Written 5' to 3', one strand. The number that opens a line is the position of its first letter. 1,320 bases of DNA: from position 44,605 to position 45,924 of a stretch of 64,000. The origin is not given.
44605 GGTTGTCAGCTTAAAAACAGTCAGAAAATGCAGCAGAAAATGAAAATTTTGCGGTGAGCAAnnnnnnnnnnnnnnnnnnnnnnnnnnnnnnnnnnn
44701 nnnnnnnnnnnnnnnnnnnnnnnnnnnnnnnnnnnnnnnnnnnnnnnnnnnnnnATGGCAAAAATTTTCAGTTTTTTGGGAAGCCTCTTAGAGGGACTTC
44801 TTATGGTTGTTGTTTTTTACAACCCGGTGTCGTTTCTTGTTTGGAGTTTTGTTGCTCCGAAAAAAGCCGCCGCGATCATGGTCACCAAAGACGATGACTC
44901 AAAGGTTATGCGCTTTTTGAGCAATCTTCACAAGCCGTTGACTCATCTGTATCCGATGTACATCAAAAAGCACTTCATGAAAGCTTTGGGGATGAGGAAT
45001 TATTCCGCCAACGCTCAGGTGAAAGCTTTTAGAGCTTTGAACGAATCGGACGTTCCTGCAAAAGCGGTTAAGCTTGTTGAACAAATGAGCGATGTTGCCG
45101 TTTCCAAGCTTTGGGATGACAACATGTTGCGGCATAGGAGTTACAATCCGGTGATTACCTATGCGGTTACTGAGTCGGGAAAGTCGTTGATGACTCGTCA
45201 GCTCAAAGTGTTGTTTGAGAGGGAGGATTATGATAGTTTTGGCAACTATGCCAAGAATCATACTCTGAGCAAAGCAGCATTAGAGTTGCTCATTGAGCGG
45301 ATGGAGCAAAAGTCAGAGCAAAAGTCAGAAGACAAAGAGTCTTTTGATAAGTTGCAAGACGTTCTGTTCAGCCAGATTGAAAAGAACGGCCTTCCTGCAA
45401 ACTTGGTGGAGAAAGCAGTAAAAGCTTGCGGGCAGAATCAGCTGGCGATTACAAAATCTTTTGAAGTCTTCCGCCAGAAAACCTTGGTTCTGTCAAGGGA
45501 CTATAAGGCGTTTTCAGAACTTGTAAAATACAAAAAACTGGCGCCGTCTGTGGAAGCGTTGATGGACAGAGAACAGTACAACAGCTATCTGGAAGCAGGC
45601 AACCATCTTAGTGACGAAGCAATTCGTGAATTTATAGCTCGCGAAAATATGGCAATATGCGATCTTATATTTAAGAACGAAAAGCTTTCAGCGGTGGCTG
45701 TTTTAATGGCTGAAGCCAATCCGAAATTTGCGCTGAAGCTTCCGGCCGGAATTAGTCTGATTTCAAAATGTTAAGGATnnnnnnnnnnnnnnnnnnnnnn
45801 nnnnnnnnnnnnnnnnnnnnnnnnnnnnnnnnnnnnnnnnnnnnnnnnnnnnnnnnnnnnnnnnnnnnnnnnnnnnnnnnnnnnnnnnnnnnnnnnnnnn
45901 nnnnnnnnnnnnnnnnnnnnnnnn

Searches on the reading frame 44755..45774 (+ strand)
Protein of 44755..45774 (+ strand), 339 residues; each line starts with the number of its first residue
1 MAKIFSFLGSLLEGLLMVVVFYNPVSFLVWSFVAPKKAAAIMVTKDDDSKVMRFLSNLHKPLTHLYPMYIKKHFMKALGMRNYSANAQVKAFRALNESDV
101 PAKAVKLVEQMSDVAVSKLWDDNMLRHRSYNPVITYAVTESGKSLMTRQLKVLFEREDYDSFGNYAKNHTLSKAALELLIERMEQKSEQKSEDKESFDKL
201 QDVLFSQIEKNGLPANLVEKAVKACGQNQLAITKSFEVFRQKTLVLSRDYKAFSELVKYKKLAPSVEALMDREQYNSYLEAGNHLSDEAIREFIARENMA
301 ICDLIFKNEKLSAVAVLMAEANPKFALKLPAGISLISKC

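Call 7: search_protein_families(library=pfam, proteins=[window:44755-45774:+], max_evalue=0.01)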
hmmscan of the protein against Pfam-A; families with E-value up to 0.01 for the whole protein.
window:44755-45774:+ (339 aa): 0 families

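Call 8: search_protein_families(library=ncbifam, proteins=[window:44755-45774:+], max_evalue=0.01)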
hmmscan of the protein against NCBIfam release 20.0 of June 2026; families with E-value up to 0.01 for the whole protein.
window:44755-45774:+ (339 aa): 0 families

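Call 17: find_homologous_proteins(query=window:44755-45774:+, max_evalue=0.001)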
Query window:44755-45774:+ (339 aa): 25 proteins with E <= 0.001 among 2061 candidates.
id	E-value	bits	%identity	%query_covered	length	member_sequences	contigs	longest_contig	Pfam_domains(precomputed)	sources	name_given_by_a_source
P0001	9.7e-215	729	100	100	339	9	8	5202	-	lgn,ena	-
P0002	6.5e-187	638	91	95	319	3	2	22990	-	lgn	-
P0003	3.7e-176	603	86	95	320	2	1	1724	-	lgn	-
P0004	1.1e-159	549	75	99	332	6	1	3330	-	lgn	-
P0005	2.1e-159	548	76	100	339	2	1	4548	-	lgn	-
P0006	1.9e-150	518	78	92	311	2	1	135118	-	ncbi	-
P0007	8.3e-146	503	74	92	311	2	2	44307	-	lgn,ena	-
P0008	2.2e-132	459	69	97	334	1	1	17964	-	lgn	-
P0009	3.4e-131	455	71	91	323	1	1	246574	-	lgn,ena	-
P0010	9.6e-130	450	68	97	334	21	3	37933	-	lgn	-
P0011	1.8e-90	321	50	96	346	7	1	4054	-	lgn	-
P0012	3.3e-90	320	51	97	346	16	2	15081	-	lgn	-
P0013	6.4e-90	320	51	97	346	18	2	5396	-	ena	-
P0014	1.8e-88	315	51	97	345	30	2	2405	-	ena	-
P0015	2.2e-88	314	51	97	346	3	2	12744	-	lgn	-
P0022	1.2e-85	305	47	97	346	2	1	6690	-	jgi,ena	jgi:uncharacterized protein (UPF0335 family)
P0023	1.7e-85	305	50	97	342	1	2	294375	-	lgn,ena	-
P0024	2.3e-82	295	47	97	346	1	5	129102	-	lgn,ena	-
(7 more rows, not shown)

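Call 18: find_encoding_contigs(protein=P0006, flank=5000, max_places=1)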
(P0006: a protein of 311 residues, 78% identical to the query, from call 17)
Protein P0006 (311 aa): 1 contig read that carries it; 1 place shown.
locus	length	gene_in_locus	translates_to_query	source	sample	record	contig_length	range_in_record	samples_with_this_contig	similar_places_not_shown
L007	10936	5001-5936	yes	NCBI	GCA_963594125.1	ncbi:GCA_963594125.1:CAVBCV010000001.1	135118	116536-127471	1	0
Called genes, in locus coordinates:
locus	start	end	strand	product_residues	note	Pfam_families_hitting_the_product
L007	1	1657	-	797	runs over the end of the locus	PF01588:tRNA_bind, PF03483:B3_4, PF03484:B5, PF17759:tRNA_synthFbeta, PF03147:FDX-ACB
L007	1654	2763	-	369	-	PF02912:Phe_tRNA-synt_N, PF01409:tRNA-synt_2d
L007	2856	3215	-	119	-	PF00453:Ribosomal_L20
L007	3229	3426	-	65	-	PF01632:Ribosomal_L35p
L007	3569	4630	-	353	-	PF00579:tRNA-synt_1b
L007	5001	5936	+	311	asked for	-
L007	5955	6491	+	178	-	-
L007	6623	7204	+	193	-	-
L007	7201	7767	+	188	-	-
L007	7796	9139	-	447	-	PF00025:Arf (faint), PF01926:MMR_HSR1, PF02421:FeoB_N, PF00009:GTP_EFTU, PF02421:FeoB_N, PF04548:AIG1, PF01926:MMR_HSR1, PF14714:KH_dom-like, +6 more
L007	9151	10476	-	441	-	PF01011:PQQ (faint), PF13360:PQQ_2, PF23727:Beta-prop_FAM234A_B (faint), PF13570:Beta-prop_ACSF4, PF25293:Beta-prop_EMC1_N (weak)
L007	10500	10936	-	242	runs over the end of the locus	PF10858:DUF2659, PF09976:TPR_21, PF13428:TPR_14 (faint), PF14559:TPR_19 (faint)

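Call 19: find_encoding_contigs(protein=P0009, flank=5000, max_places=1)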
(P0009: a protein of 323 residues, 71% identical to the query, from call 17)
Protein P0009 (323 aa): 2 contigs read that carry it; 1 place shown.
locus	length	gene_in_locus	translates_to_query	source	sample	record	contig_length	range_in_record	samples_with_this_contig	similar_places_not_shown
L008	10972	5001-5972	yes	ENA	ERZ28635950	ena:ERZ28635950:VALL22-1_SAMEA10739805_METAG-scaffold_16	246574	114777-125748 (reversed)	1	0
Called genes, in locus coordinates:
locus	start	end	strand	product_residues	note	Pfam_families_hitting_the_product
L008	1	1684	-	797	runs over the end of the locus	PF01588:tRNA_bind, PF03483:B3_4, PF03484:B5, PF17759:tRNA_synthFbeta, PF03147:FDX-ACB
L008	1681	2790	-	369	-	PF02912:Phe_tRNA-synt_N, PF01409:tRNA-synt_2d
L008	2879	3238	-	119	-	PF00453:Ribosomal_L20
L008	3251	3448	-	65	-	PF01632:Ribosomal_L35p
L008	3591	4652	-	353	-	PF00579:tRNA-synt_1b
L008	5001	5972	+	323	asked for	-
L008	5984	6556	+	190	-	-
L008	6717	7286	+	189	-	-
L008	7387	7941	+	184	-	-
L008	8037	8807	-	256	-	-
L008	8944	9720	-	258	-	PF00520:Ion_trans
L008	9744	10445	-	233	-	PF01478:Peptidase_A24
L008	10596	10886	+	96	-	PF01386:Ribosomal_L25p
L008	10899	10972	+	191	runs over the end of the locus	PF01195:Pept_tRNA_hydro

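Call 20: find_encoding_contigs(protein=P0023, flank=5000, max_places=1)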
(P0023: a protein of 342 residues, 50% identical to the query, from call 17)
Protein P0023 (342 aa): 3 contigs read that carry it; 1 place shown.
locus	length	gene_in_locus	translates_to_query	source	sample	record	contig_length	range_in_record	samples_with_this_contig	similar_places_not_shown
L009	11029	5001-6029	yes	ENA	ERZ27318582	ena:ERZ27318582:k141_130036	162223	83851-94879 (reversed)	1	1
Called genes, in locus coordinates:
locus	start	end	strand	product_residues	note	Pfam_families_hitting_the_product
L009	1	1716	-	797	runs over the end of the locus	PF01588:tRNA_bind, PF03483:B3_4, PF03484:B5, PF17759:tRNA_synthFbeta, PF03147:FDX-ACB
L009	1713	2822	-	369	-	PF02912:Phe_tRNA-synt_N, PF01409:tRNA-synt_2d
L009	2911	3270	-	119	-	PF00453:Ribosomal_L20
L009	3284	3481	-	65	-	PF01632:Ribosomal_L35p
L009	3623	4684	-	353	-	PF00579:tRNA-synt_1b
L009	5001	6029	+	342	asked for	-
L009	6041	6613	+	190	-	-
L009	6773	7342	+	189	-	-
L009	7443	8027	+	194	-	-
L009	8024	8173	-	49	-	-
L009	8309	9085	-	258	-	PF00520:Ion_trans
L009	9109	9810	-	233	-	PF01478:Peptidase_A24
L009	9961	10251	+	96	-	PF01386:Ribosomal_L25p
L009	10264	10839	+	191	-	PF01195:Pept_tRNA_hydro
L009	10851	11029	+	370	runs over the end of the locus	PF01926:MMR_HSR1, PF02421:FeoB_N (weak), PF06071:YchF-GTPase_C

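Call 21: find_encoding_contigs(protein=P0024, flank=5000, max_places=1)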
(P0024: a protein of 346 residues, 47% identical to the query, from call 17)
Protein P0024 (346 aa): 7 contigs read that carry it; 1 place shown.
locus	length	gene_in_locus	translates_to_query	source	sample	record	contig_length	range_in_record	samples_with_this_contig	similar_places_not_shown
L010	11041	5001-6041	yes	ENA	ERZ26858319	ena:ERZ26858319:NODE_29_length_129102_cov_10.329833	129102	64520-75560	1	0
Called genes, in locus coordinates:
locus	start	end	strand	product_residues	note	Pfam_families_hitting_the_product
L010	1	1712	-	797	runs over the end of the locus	PF01588:tRNA_bind, PF03483:B3_4, PF03484:B5, PF17759:tRNA_synthFbeta, PF03147:FDX-ACB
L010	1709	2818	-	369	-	PF02912:Phe_tRNA-synt_N, PF01409:tRNA-synt_2d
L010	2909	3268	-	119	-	PF00453:Ribosomal_L20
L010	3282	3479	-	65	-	PF01632:Ribosomal_L35p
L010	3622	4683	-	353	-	PF00579:tRNA-synt_1b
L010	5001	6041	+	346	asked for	-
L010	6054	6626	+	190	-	-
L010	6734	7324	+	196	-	-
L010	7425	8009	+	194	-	-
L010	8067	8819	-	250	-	-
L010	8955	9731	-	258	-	PF00520:Ion_trans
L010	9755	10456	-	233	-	PF01478:Peptidase_A24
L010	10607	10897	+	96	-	PF01386:Ribosomal_L25p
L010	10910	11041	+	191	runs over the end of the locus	PF01195:Pept_tRNA_hydro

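Call 30: search_protein_families(library=phrogs, proteins=[window:44755-45774:+], max_evalue=0.01)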
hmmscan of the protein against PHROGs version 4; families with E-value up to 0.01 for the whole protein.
window:44755-45774:+ (339 aa): 0 families

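Call 31: search_protein_families(library=padloc, proteins=[window:44755-45774:+], max_evalue=0.01)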
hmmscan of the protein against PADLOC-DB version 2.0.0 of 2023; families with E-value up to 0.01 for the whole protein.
window:44755-45774:+ (339 aa): 0 families

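Call 37: find_encoding_contigs(protein=P0022, flank=3000, max_places=2)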
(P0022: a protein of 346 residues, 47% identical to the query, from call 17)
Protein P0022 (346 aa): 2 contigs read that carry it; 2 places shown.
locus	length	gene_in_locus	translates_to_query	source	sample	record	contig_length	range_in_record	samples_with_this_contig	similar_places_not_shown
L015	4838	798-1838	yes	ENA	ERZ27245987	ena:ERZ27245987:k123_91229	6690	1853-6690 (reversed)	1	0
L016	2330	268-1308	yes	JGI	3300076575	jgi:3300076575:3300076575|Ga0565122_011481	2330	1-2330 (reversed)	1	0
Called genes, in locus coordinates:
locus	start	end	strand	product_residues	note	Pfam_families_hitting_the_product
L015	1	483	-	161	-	?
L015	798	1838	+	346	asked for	-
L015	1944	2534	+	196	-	-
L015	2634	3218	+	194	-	-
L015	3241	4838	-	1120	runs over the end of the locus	PF04851:ResIII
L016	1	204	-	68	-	?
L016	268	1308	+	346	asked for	-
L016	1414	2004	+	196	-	-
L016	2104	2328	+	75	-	?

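Call 38: find_encoding_contigs(protein=P0010, flank=3000, max_places=2)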
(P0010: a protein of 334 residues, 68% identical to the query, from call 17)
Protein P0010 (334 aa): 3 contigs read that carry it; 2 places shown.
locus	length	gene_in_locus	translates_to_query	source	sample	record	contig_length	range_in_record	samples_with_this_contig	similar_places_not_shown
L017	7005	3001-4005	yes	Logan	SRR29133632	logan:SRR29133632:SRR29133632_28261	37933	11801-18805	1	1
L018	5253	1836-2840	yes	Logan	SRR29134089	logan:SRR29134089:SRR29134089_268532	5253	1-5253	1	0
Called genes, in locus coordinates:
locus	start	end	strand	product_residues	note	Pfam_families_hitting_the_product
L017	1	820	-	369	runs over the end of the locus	PF02912:Phe_tRNA-synt_N, PF01409:tRNA-synt_2d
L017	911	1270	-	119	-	PF00453:Ribosomal_L20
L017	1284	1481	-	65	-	PF01632:Ribosomal_L35p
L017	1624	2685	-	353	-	PF00579:tRNA-synt_1b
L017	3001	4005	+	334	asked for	-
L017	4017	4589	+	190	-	-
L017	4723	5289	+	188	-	-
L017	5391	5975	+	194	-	-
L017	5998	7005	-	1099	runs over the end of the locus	PF04851:ResIII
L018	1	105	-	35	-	?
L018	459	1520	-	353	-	PF00579:tRNA-synt_1b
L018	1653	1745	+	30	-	-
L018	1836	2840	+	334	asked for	-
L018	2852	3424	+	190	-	-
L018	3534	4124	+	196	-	-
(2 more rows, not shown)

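Call 39: find_encoding_contigs(protein=P0012, flank=3000, max_places=2)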
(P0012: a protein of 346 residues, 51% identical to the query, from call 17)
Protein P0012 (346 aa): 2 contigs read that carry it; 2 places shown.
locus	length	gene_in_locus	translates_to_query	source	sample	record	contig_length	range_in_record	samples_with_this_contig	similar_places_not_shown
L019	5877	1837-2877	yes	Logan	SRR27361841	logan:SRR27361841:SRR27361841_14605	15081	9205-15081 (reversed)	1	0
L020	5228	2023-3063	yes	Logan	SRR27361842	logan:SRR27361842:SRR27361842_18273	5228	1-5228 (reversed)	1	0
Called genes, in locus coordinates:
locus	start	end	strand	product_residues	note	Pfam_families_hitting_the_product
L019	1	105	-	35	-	?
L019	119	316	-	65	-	PF01632:Ribosomal_L35p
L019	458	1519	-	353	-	PF00579:tRNA-synt_1b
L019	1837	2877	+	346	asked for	-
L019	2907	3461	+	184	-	-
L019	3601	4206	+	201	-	-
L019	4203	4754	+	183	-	-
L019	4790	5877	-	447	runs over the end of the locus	PF00005:ABC_tran (faint), PF01926:MMR_HSR1, PF02421:FeoB_N, PF00009:GTP_EFTU, PF02421:FeoB_N, PF04548:AIG1, PF01926:MMR_HSR1, PF14714:KH_dom-like, +7 more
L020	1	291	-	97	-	?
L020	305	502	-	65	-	PF01632:Ribosomal_L35p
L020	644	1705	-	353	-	PF00579:tRNA-synt_1b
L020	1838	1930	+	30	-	-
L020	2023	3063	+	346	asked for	-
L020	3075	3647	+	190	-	-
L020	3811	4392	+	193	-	-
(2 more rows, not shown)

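Call 56: predict_structure(alignment_id=A4)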
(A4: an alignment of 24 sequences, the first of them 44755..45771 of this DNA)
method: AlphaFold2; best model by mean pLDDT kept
length: 339 residues; sequences in the alignment: 24
mean_pLDDT: 81.3   pTM: 0.68
mean pLDDT of the five models: 81.3, 78.5, 77.9, 76.8, 75.2
residues with pLDDT >= 90: 141; 70-90: 124; 50-70: 62; < 50: 12
segments of 3 or more residues with pLDDT < 50: 1-8, 45-47
pLDDT, mean of each block of 10 residues (from residue 1): 46 59 72 68 55 67 71 68 81 73 87 91 77 90 91 89 92 93 84 79 93 91 85 93 92 91 92 93 93 90 90 89 78 57
secondary structure, 60 per line:
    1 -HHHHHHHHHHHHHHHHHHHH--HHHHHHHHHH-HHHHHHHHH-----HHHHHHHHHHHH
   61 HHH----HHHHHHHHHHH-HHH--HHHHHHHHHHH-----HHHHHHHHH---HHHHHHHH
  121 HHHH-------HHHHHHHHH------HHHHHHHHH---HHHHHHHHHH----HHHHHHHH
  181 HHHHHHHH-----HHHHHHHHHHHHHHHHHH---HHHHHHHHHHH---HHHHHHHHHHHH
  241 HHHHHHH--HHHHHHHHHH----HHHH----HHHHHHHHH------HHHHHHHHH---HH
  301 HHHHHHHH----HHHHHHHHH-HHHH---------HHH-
elements in order: H2-21 H24-33 H35-43 H49-63 H68-78 H85-95 H101-109 H113-124 H132-140 H147-155 H159-168 H173-188 H194-211 H215-225 H229-247 H250-259 H264-267 H272-280 H287-295 H299-308 H313-321 H323-326

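Call 60: fold_search(model_id=the predicted structure, library=pdb)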
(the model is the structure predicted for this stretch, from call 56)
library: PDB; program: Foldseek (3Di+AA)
matches with E <= 10: 646; with E <= 0.001: 0
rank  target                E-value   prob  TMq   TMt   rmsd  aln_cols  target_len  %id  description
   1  8cws_A                3.6e-02  0.57  0.16  0.13  19.6       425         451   14  Accurate computational design of genetically encoded 3D protein crystals (released 2023-11-01)
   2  8ro0_J                4.5e-02  0.75  0.21  0.16  23.2       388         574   11  Structure of the C. elegans Intron Lariat Spliceosome primed for disassembly (ILS') (released 2024-08-07)
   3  7rdr_A                5.7e-02  0.44  0.15  0.12  19.3       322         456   11  Circular tandem repeat protein with novel repeat topology and enhanced subunit contact surfaces (released 2021-09-01)
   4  5a7d_H                6.2e-02  0.69  0.21  0.21  15.5       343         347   12  Tetrameric assembly of LGN with Inscuteable (released 2016-08-03)
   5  9ptd_B                6.8e-02  0.90  0.28  0.26  15.0       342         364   12  Crystal structure of C. elegans PUF-3 (released 2025-12-17)
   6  5a7d_E                6.8e-02  0.69  0.22  0.21  16.7       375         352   14  Tetrameric assembly of LGN with Inscuteable (released 2016-08-03)
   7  5a7d_F                7.0e-02  0.72  0.22  0.21  15.2       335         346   12  Tetrameric assembly of LGN with Inscuteable (released 2016-08-03)
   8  7vps_B                1.1e-01  0.84  0.27  0.23  17.2       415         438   10  Crystal structure of the ARM domain of C. glabrata importin alpha (released 2022-09-07)
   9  5h7c_C                1.2e-01  0.51  0.19  0.17  18.2       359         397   12  Crystal structure of a repeat protein with two Protein A-DHR14 repeat modules (released 2017-06-28)
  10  9uwh_A4               1.3e-01  0.77  0.26  0.19  18.3       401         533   10  human mitoribosome trapped by retapamulin (released 2025-10-29)
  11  4buj_F                1.3e-01  0.44  0.18  0.08  15.4       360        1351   14  Crystal structure of the S. cerevisiae Ski2-3-8 complex (released 2013-08-28)
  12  9mg8_B                1.6e-01  0.10  0.08  0.08  28.0       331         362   14  Crystal Structure of b-iTHR-110 (released 2025-12-17)
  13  2pkg_A                1.9e-01  0.82  0.32  0.22  12.2       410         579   14  Structure of a complex between the A subunit of protein phosphatase 2A and the small t antigen of SV40 (released 2007-05-15)
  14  9ptd_D                2.4e-01  0.54  0.22  0.22  17.4       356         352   10  Crystal structure of C. elegans PUF-3 (released 2025-12-17)
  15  8gel_A                2.5e-01  0.15  0.14  0.11  26.3       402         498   13  Cryo-EM structure of synthetic tetrameric building block sC4 (released 2024-03-13)
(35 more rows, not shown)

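Call 65: search_protein_representatives(alignment_id=A4)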
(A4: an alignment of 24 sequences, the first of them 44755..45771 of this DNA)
Query: 24 sequences, 345 profile positions. Proteins with E-value up to 0.001 (for the whole library): 86; up to 1e-10: 37; up to 1e-30: 4. The best 86 are listed.
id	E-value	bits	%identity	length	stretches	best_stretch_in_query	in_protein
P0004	2.1e-162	556.5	-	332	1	1-343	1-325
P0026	1.1e-110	386.3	-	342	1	6-344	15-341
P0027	1.6e-35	139.2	-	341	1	16-339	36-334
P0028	5.9e-32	127.5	-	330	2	10-165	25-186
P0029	2.6e-30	122.1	-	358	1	16-339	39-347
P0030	1.3e-29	119.8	-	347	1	15-339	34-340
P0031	2.4e-29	118.9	-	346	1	16-339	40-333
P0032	2.6e-29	118.8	-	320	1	16-341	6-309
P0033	3.9e-29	118.2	-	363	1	18-340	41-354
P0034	9.5e-29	116.9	-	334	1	4-341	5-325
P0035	1.9e-28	115.9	-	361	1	11-341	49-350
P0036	8.5e-27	110.5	-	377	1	15-342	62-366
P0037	5.6e-26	107.8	-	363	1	11-340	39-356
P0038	1.7e-24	103.0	-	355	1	15-323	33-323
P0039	7.2e-21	91.0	-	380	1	15-339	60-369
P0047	2.2e-17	79.5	-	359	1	14-334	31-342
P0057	1.8e-12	63.4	-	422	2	11-124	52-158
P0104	2.2e-04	36.8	-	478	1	10-330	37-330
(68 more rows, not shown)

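Call 66: find_encoding_contigs(protein=P0027, flank=5000, max_places=2)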
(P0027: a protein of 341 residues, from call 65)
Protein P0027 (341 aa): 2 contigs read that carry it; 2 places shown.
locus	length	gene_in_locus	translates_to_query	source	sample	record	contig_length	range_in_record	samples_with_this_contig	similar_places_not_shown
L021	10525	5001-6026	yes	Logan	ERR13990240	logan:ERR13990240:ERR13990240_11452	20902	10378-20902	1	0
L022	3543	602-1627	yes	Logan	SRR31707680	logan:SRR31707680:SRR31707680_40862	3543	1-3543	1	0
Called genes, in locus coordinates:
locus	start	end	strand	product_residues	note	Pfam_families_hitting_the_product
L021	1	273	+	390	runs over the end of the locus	PF01979:Amidohydro_1, PF07969:Amidohydro_3 (weak)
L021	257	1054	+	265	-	PF01182:Glucosamine_iso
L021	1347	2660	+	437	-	-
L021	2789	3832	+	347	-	PF00919:UPF0004, PF04055:Radical_SAM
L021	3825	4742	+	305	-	PF02881:SRP54_N, PF06414:Zeta_toxin (weak), PF13604:AAA_30 (weak), PF00448:SRP54, PF01583:APS_kinase (faint)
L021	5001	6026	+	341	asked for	-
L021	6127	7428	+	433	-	PF13742:tRNA_anti_2, PF01336:tRNA_anti-codon, PF02601:Exonuc_VII_L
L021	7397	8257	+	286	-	PF01551:Peptidase_M23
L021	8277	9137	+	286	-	PF02673:BacA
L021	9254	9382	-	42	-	-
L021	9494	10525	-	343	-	?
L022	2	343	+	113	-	?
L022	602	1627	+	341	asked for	-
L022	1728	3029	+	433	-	PF13742:tRNA_anti_2, PF01336:tRNA_anti-codon, PF02601:Exonuc_VII_L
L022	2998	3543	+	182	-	?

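Call 67: search_protein_families(library=pfam, proteins=[P0026, P0027, P0028, P0029, P0033, P0036, P0039, P0047, P0057, P0104], max_evalue=0.01)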
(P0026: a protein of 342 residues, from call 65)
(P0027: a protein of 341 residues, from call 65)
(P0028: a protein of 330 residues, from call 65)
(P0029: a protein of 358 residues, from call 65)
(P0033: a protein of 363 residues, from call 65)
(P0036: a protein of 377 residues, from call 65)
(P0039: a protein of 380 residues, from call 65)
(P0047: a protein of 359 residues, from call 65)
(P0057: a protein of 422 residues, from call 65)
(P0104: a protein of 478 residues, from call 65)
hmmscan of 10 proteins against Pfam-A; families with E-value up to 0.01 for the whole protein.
P0026 (342 aa): 0 families

P0027 (341 aa): 1 family
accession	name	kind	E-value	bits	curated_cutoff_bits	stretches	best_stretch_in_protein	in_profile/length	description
PF04286.17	DUF445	-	0.00067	20.1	33.8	1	115-265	88-236/368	Protein of unknown function (DUF445)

P0028 (330 aa): 0 families

P0029 (358 aa): 0 families

P0033 (363 aa): 0 families

P0036 (377 aa): 0 families

P0039 (380 aa): 1 family
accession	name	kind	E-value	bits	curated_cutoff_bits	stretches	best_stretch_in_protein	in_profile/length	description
PF22571.1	LiaI-LiaF-TM_PspC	-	0.0075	16.5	27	0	32-72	6-46/142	PspC transmembrane region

P0047 (359 aa): 0 families

P0057 (422 aa): 0 families

P0104 (478 aa): 1 family
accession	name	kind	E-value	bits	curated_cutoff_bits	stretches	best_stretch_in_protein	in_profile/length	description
PF01376.23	Enterotoxin_b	-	0.007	17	25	0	203-261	21-75/102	Heat-labile enterotoxin beta chain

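Call 71: find_encoding_contigs(protein=P0026, flank=4000, max_places=2)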
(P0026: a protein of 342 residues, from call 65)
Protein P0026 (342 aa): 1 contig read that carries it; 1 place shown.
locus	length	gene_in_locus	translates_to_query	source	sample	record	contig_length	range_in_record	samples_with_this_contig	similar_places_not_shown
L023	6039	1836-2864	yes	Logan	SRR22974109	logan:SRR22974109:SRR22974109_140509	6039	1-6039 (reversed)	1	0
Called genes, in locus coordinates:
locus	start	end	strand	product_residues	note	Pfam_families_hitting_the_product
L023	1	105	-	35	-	?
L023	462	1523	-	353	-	PF00579:tRNA-synt_1b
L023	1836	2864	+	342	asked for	-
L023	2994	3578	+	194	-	-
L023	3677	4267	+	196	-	-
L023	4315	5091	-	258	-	PF00520:Ion_trans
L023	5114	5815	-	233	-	PF01478:Peptidase_A24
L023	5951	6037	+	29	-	?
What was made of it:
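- The left junction with trpS is present in every relative, including a sister lineage with 42% ORF1 identity (calls 18-21, 39, 71).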

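Call 77: find_encoding_contigs(protein=P0036, flank=3000, max_places=3)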
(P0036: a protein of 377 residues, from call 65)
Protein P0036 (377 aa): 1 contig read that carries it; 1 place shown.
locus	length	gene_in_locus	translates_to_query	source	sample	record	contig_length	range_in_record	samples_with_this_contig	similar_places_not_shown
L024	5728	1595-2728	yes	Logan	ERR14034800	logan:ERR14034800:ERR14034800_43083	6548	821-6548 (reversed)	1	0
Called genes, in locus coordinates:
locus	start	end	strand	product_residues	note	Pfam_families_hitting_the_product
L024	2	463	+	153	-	?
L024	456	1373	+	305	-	PF02881:SRP54_N, PF06414:Zeta_toxin (faint), PF13604:AAA_30 (weak), PF00448:SRP54, PF01656:CbiA (faint), PF13671:AAA_33 (faint)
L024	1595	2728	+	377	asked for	-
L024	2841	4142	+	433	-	PF13742:tRNA_anti_2, PF01336:tRNA_anti-codon, PF02601:Exonuc_VII_L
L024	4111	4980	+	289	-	PF01551:Peptidase_M23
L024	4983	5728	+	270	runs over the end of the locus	PF02673:BacA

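Call 78: find_encoding_contigs(protein=P0029, flank=3000, max_places=3)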
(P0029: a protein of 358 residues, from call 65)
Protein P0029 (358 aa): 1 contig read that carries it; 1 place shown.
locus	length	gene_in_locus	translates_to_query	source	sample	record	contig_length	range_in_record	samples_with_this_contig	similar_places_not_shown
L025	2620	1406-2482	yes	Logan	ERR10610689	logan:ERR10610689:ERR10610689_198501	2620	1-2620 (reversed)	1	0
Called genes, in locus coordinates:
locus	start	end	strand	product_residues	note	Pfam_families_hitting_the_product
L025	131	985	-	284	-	PF13344:Hydrolase_6, PF00702:Hydrolase, PF13242:Hydrolase_like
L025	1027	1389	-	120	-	-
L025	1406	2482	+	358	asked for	-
